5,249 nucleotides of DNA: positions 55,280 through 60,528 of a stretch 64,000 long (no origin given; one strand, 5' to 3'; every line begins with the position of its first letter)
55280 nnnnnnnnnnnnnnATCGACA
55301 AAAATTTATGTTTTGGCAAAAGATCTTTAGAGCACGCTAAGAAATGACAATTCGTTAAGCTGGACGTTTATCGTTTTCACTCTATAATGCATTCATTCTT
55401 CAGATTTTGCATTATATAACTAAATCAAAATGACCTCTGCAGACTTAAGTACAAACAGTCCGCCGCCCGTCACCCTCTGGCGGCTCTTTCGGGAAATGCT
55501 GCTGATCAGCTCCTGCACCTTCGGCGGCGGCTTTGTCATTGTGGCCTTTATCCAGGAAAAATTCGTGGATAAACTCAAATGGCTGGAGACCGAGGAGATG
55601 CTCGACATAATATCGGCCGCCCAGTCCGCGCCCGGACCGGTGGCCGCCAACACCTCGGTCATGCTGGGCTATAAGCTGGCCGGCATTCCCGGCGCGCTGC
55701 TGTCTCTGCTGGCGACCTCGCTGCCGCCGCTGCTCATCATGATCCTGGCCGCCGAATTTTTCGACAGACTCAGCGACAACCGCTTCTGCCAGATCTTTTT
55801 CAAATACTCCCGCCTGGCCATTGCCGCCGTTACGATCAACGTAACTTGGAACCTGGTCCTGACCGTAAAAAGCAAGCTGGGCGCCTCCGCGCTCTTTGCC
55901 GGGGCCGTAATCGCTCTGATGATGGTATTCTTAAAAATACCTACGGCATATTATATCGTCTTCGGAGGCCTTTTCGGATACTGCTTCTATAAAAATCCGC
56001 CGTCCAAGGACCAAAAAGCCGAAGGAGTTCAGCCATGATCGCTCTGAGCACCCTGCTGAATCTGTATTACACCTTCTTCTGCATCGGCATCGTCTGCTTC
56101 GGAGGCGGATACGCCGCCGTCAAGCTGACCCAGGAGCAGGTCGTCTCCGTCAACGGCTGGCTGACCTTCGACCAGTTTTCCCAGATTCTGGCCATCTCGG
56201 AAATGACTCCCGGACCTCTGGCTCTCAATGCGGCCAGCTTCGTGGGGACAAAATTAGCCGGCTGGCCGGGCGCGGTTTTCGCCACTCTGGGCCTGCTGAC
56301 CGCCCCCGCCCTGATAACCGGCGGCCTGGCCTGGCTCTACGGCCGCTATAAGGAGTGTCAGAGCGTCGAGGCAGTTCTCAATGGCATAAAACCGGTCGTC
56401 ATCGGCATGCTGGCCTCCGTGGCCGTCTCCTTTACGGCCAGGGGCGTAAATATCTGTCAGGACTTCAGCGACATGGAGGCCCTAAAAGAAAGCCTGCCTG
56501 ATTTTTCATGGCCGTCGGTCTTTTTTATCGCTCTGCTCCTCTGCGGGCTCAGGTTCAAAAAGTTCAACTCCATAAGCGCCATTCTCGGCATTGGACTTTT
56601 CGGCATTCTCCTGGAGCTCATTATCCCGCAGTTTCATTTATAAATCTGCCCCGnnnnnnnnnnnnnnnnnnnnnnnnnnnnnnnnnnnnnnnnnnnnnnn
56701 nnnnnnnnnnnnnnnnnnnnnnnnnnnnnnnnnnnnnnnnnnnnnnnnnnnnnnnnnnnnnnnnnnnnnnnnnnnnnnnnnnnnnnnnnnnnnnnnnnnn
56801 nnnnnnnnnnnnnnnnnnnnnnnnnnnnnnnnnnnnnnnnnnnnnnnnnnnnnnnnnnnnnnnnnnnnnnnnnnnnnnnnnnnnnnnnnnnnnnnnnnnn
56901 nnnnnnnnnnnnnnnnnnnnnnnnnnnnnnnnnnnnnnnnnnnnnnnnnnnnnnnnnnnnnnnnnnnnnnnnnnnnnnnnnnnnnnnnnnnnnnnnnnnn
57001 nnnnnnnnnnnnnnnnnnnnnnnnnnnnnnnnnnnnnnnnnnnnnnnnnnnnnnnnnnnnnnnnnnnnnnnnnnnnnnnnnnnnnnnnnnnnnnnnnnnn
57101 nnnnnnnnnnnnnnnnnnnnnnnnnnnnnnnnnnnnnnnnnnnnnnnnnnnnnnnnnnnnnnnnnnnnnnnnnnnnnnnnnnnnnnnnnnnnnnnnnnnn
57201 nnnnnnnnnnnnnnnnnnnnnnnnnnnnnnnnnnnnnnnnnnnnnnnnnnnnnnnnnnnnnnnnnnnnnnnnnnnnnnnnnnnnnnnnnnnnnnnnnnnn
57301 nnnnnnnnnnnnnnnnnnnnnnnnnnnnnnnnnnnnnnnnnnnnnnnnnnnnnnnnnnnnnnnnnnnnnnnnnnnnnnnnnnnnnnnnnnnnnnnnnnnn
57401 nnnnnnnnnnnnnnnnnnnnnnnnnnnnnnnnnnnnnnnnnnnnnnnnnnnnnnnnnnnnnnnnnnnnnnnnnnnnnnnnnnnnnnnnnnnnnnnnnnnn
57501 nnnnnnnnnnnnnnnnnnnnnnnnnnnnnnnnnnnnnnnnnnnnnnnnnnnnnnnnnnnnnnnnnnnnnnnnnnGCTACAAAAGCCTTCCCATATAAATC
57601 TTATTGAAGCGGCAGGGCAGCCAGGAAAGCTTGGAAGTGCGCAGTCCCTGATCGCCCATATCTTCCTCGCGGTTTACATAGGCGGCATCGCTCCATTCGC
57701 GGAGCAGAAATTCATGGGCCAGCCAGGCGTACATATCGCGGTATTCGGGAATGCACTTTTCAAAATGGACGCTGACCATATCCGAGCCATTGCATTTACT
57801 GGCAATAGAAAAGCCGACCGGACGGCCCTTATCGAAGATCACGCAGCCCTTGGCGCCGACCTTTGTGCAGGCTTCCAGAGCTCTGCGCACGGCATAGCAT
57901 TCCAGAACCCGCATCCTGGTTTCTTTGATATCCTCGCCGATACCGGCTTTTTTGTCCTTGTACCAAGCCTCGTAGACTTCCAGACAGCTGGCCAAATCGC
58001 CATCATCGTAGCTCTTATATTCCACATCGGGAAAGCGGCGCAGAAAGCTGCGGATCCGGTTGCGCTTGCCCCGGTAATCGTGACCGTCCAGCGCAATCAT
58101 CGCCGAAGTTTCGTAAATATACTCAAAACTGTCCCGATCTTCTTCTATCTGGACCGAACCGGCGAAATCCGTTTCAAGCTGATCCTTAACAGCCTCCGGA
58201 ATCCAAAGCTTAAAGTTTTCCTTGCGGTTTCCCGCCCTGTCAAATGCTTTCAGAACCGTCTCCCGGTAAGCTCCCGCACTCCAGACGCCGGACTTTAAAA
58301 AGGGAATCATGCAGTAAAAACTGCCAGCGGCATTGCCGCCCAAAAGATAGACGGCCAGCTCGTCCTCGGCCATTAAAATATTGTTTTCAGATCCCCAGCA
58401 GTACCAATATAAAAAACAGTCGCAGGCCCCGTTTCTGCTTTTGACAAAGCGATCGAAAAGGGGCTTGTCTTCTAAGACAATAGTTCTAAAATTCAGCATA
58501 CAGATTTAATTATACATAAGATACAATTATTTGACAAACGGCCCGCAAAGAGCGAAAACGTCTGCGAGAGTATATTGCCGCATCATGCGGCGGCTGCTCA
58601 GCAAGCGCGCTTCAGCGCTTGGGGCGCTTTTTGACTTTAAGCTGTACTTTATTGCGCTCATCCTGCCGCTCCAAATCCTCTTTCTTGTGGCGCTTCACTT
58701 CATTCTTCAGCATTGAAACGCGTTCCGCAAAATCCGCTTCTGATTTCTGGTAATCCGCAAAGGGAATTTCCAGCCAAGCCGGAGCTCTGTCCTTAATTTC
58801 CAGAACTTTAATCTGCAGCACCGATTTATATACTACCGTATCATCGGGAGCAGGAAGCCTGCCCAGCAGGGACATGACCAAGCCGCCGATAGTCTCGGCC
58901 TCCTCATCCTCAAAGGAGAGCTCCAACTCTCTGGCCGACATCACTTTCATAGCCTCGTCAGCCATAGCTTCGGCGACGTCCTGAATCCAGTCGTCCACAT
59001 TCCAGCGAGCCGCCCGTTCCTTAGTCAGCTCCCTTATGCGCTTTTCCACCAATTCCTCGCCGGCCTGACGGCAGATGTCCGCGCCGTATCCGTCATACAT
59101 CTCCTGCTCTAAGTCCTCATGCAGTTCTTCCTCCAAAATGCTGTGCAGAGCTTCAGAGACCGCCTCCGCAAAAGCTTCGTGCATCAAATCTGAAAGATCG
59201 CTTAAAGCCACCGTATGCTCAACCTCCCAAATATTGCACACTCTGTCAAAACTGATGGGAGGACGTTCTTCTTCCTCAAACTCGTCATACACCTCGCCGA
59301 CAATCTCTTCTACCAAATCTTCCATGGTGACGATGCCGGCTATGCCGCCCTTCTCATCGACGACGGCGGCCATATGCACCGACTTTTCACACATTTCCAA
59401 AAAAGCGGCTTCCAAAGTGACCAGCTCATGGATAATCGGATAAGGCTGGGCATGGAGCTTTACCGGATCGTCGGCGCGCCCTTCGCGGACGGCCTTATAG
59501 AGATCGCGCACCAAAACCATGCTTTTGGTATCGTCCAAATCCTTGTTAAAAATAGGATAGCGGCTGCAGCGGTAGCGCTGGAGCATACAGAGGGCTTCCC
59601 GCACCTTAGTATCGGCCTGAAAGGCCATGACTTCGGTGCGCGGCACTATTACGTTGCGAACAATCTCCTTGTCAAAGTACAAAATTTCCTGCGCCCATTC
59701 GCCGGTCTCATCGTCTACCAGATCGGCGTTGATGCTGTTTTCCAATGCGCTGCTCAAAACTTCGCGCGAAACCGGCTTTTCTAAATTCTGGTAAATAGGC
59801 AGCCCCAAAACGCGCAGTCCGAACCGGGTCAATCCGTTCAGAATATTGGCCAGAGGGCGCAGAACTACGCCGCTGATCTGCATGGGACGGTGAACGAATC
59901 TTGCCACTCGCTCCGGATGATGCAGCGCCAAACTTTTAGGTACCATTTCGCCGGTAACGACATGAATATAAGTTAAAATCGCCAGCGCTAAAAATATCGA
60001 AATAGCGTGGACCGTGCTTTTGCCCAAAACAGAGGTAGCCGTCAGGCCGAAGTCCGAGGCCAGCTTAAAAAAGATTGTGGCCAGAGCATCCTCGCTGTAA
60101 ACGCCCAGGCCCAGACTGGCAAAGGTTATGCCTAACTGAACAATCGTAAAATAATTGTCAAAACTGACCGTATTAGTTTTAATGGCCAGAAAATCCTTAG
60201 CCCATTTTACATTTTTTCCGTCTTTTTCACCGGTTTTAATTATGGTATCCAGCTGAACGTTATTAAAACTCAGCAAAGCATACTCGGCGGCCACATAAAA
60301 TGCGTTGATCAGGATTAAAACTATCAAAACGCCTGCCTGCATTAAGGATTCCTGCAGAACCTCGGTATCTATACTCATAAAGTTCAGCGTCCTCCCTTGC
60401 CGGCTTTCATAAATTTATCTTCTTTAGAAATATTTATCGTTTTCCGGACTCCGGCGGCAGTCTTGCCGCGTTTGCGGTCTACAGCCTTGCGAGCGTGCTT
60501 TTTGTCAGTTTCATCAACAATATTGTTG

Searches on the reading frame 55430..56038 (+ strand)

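Call 13: search_protein_families(library=pfam, proteins=[window:55430-56038:+], max_evalue=0.001)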
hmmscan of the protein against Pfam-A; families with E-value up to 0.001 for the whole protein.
window:55430-56038:+ (202 aa): 1 family
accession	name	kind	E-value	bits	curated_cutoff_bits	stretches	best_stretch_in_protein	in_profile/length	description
PF02417.20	Chromate_transp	-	3e-41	141.6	28.6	1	17-184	1-166/166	Chromate transporter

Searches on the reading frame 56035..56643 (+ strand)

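Call 13: search_protein_families(library=pfam, proteins=[window:56035-56643:+], max_evalue=0.001)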
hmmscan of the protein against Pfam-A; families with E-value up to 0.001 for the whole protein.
window:56035-56643:+ (202 aa): 1 family
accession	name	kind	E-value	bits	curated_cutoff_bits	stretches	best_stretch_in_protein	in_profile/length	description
PF02417.20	Chromate_transp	-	7.2e-41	140.4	28.6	1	9-191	2-166/166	Chromate transporter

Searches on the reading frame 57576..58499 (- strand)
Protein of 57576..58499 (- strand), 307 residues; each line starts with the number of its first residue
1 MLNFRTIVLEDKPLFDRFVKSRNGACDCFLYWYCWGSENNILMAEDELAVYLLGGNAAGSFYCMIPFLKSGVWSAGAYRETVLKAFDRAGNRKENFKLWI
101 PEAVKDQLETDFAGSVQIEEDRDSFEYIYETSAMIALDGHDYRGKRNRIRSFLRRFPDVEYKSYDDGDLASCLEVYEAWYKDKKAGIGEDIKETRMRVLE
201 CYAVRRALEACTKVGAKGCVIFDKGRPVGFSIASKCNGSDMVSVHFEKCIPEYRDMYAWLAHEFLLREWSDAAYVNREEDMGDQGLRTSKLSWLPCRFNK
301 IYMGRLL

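Call 13: search_protein_families(library=pfam, proteins=[window:57576-58499:-], max_evalue=0.001)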
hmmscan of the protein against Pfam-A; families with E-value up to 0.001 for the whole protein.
window:57576-58499:- (307 aa): 1 family
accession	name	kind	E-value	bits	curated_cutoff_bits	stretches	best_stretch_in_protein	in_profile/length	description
PF09924.15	LPG_synthase_C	-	5.9e-28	98.2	27.5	1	24-303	8-296/298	Phosphatidylglycerol lysyltransferase, C-terminal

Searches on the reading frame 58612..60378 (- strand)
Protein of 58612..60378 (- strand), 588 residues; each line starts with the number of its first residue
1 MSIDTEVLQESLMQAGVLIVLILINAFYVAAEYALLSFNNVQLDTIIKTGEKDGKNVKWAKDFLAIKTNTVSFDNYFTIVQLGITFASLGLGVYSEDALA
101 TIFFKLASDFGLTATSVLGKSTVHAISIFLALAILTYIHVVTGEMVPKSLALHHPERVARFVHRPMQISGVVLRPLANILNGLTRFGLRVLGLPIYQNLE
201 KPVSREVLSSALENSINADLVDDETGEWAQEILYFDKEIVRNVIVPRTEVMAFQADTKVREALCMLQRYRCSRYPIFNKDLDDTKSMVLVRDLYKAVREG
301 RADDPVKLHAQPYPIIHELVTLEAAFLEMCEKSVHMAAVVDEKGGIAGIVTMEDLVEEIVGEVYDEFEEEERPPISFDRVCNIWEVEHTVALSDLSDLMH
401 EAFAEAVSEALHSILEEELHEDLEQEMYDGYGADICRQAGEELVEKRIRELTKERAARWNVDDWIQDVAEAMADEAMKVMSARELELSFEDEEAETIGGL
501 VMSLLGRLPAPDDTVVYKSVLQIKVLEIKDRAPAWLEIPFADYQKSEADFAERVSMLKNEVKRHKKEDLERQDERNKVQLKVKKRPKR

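Call 13: search_protein_families(library=pfam, proteins=[window:58612-60378:-], max_evalue=0.001)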
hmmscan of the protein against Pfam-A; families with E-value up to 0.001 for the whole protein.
window:58612-60378:- (588 aa): 3 families
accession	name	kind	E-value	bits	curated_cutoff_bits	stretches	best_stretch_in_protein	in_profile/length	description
PF01595.25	CNNM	-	1e-35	123.5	28.4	1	18-223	3-179/181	Cyclin M transmembrane N-terminal domain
PF00571.33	CBS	-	6.6e-12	46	24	2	312-360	8-56/57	CBS domain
PF03471.22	CorC_HlyC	-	5.2e-11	42.8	27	1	483-538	21-77/81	Transporter associated domain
